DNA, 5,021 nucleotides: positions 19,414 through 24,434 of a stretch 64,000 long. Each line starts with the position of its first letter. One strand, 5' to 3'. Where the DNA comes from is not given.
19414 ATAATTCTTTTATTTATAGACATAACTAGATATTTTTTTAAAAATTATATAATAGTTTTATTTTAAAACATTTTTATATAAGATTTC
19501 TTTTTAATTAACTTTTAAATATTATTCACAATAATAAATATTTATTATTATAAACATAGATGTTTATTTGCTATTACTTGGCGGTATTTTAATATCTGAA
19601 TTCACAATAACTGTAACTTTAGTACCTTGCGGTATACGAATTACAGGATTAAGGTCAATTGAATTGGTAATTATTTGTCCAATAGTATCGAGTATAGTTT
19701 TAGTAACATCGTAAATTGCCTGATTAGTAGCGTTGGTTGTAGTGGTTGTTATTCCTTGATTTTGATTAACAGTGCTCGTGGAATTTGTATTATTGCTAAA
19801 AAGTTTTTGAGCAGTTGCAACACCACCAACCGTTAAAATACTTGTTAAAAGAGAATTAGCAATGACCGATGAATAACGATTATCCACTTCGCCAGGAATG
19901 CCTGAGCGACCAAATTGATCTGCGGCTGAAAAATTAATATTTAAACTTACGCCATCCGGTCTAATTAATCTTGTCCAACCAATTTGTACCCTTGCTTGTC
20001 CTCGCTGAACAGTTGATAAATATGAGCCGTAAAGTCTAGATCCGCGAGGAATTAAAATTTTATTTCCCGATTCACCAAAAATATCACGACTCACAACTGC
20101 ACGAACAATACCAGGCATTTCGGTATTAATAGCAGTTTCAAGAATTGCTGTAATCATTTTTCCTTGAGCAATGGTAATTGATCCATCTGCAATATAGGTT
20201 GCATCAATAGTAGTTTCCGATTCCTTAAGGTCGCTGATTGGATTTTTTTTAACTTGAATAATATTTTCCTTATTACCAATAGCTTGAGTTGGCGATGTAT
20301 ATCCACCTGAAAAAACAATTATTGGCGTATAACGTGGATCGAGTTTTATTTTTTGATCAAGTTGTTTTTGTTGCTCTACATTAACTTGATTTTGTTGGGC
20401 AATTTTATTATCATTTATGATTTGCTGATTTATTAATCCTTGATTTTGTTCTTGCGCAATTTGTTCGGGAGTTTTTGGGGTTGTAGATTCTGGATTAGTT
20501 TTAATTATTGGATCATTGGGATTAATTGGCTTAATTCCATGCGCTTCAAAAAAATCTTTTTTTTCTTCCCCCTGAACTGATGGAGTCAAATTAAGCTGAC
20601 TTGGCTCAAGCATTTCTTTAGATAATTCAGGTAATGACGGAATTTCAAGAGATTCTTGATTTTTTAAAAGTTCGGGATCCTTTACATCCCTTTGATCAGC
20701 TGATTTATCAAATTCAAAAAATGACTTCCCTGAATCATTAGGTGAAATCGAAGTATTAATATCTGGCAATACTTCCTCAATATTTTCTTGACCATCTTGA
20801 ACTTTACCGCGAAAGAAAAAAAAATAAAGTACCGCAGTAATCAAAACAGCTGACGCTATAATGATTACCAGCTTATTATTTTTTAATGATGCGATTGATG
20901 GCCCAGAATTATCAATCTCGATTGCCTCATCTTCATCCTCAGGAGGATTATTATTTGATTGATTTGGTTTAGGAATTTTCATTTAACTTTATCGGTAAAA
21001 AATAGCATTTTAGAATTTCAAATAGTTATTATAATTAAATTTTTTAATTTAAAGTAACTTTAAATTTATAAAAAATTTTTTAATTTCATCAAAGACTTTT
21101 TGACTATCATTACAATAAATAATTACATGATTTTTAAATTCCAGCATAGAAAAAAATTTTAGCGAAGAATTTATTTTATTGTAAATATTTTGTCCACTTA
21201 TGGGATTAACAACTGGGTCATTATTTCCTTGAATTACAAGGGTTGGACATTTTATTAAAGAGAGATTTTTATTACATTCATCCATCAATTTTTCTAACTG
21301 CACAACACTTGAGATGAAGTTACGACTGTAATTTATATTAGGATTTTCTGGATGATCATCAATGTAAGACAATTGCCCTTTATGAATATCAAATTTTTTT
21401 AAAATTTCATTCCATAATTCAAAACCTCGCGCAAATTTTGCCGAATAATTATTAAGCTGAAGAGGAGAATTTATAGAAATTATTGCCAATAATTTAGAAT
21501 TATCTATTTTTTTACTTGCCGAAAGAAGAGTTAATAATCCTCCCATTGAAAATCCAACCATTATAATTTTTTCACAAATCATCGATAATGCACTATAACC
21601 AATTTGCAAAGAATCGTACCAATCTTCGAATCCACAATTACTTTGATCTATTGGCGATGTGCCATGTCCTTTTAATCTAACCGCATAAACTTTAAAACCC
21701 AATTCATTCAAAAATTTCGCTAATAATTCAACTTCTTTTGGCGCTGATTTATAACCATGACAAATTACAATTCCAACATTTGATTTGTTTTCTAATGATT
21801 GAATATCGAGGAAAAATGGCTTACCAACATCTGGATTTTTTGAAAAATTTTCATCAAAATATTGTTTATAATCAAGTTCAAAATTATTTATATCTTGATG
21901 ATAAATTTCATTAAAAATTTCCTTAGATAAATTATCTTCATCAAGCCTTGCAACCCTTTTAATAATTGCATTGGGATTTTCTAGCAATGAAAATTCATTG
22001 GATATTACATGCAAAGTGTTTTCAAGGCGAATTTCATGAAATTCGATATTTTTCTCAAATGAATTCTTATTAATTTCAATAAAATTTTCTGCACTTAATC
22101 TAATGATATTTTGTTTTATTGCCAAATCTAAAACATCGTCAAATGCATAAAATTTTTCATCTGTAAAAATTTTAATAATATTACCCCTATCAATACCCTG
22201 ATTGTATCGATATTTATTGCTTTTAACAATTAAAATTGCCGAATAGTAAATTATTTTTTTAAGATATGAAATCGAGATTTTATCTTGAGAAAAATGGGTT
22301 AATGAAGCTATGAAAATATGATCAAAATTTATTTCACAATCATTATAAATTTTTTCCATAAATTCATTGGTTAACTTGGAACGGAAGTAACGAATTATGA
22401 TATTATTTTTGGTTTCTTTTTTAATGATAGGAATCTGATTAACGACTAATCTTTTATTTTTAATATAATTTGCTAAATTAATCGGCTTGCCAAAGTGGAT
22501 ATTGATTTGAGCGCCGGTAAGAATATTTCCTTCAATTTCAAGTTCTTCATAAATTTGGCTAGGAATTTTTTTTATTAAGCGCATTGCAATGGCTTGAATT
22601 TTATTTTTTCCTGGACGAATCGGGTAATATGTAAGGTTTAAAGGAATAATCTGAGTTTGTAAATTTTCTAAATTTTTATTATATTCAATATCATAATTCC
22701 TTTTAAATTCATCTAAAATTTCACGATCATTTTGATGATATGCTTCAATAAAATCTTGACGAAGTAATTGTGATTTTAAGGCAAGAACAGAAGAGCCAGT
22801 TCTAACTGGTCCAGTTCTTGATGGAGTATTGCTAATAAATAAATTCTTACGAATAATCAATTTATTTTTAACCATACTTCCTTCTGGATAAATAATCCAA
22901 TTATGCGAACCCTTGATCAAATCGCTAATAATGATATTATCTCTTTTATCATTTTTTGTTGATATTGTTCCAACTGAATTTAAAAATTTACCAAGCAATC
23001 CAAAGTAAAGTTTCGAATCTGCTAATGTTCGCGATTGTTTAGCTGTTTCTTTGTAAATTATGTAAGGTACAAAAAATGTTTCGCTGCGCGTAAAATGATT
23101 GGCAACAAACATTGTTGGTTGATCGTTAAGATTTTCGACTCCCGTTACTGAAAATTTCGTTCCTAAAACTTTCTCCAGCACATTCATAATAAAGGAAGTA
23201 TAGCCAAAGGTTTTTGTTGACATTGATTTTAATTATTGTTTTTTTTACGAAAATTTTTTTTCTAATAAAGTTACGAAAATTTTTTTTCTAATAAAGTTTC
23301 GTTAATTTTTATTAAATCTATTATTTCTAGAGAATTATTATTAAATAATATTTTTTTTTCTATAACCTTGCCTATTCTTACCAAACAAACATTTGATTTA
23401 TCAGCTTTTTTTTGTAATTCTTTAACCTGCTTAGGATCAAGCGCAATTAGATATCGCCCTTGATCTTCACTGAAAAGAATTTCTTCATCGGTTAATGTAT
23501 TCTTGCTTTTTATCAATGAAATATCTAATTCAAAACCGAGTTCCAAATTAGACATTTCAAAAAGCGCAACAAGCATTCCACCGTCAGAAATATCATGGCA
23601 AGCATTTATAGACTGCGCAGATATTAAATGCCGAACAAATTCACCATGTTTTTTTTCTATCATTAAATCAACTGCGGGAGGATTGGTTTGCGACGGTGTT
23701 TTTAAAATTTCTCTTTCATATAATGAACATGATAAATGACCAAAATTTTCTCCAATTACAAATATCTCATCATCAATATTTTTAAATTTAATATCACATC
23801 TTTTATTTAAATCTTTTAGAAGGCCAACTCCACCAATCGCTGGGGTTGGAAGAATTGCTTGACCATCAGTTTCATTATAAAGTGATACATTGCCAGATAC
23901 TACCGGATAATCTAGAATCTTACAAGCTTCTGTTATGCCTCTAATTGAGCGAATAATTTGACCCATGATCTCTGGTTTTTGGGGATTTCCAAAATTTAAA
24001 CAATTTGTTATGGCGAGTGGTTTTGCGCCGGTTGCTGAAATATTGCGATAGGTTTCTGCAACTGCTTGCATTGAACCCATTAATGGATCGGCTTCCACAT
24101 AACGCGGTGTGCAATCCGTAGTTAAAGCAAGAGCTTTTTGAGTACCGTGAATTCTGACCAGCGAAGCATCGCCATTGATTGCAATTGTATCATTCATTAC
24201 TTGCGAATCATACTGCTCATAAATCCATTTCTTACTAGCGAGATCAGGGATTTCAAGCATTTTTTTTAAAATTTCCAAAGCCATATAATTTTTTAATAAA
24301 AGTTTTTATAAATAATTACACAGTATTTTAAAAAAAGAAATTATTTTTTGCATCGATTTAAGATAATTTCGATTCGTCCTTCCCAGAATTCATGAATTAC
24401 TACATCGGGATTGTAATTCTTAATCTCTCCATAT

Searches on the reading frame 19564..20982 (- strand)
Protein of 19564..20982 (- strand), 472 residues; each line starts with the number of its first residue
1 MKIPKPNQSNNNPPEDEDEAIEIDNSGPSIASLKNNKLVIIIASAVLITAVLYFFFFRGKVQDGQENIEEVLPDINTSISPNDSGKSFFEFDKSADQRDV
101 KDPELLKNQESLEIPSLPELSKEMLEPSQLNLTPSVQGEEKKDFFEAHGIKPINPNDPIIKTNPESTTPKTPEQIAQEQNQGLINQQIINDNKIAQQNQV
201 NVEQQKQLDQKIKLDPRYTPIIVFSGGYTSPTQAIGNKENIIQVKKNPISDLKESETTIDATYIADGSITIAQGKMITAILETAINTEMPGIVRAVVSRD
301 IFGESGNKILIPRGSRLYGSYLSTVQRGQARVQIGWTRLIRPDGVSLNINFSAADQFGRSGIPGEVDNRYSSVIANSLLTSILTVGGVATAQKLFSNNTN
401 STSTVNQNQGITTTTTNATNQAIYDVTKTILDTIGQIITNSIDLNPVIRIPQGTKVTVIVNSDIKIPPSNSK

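Call 21: search_protein_families(library=pfam, proteins=[window:19564-20982:-], max_evalue=0.00001)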
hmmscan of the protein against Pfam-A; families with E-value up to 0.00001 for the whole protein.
window:19564-20982:- (472 aa): 1 family
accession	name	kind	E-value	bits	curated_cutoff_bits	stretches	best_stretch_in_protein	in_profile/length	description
PF03743.19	TrbI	-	1.1e-46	159.5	35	1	270-465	1-187/188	Bacterial conjugation TrbI-like protein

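Call 55: search_protein_families(library=ncbifam, proteins=[window:19564-20982:-], max_evalue=0.00001)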
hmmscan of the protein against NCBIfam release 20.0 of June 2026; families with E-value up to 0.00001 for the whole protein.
window:19564-20982:- (472 aa): 5 families
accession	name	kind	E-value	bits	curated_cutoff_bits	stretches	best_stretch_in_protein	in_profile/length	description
NF038091.1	T4SS_VirB10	equivalog_domain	7.1e-52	175.8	220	1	261-465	1-190/197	type IV secretion system protein VirB10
NF038092.1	T4SS_ComB10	equivalog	2.1e-30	105.7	300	1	270-468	23-213/225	DNA type IV secretion system protein ComB10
NF010429.0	PRK13855.1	equivalog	1.6e-23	83.6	374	1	259-438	170-351/377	type IV secretion system protein VirB10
NF010405.0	PRK13831.1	subfamily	2.1e-21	76.3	386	1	271-467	245-428/433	IncP-type conjugal transfer protein TrbI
NF041422.1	VirB10_subf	subfamily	2.7e-13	50.2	400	1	265-464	209-393/404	VirB10/TraB/TrbI family type IV secretion system protein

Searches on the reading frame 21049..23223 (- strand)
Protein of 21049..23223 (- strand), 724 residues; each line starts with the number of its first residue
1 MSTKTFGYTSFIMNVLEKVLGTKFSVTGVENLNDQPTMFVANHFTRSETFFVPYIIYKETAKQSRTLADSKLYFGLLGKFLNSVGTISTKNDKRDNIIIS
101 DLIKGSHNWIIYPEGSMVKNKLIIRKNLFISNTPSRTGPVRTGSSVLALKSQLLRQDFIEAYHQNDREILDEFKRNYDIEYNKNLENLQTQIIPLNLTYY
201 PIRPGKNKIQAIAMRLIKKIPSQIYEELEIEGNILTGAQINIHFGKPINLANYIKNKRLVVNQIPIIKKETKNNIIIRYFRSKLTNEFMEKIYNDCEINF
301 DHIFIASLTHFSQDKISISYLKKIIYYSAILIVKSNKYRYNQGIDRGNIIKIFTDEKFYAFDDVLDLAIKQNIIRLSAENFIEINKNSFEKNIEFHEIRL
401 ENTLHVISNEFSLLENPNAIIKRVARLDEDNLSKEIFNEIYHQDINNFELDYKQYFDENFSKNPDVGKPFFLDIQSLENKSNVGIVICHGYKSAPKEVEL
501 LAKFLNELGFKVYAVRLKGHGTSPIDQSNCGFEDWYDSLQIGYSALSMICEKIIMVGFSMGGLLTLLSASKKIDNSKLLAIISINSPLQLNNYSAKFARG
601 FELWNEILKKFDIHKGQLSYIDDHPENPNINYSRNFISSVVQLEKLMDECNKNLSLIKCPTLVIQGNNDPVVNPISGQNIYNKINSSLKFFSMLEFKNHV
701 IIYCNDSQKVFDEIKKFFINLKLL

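Call 21: search_protein_families(library=pfam, proteins=[window:21049-23223:-], max_evalue=0.00001)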
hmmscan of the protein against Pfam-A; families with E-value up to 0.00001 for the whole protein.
window:21049-23223:- (724 aa): 3 families
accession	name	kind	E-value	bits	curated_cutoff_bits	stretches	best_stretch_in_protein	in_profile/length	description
PF12146.15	Hydrolase_4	-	1.8e-20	73.7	27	1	485-701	7-234/239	Serine aminopeptidase, S33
PF00561.26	Abhydrolase_1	-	6.6e-13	49.3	25.8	1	485-591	3-103/245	alpha/beta hydrolase fold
PF12697.13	Abhydrolase_6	-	1.2e-06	29.8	26.3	1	485-596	1-103/217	Alpha/beta hydrolase family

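Call 55: search_protein_families(library=ncbifam, proteins=[window:21049-23223:-], max_evalue=0.00001)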
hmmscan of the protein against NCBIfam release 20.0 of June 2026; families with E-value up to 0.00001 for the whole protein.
window:21049-23223:- (724 aa): 2 families
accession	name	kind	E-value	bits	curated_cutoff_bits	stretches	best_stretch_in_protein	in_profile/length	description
NF050089.1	i_nPHAscl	equivalog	3.2e-12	46.1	300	1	482-581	18-114/288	intracellular short-chain-length polyhydroxyalkanoate depolymerase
TIGR02427.1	protocat_pcaD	equivalog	1.4e-06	27.9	255.85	0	509-581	39-109/251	3-oxoadipate enol-lactonase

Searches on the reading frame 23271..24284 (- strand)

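Call 21: search_protein_families(library=pfam, proteins=[window:23271-24284:-], max_evalue=0.00001)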
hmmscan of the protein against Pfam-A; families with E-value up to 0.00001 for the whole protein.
window:23271-24284:- (337 aa): 2 families
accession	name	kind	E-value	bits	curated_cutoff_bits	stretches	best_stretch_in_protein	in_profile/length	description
PF00586.29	AIRS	-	6.9e-22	78.4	24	1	38-155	2-111/112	AIR synthase related protein, N-terminal domain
PF02769.27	AIRS_C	-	1.5e-21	77.6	23.1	1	171-311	3-149/156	AIR synthase related protein, C-terminal domain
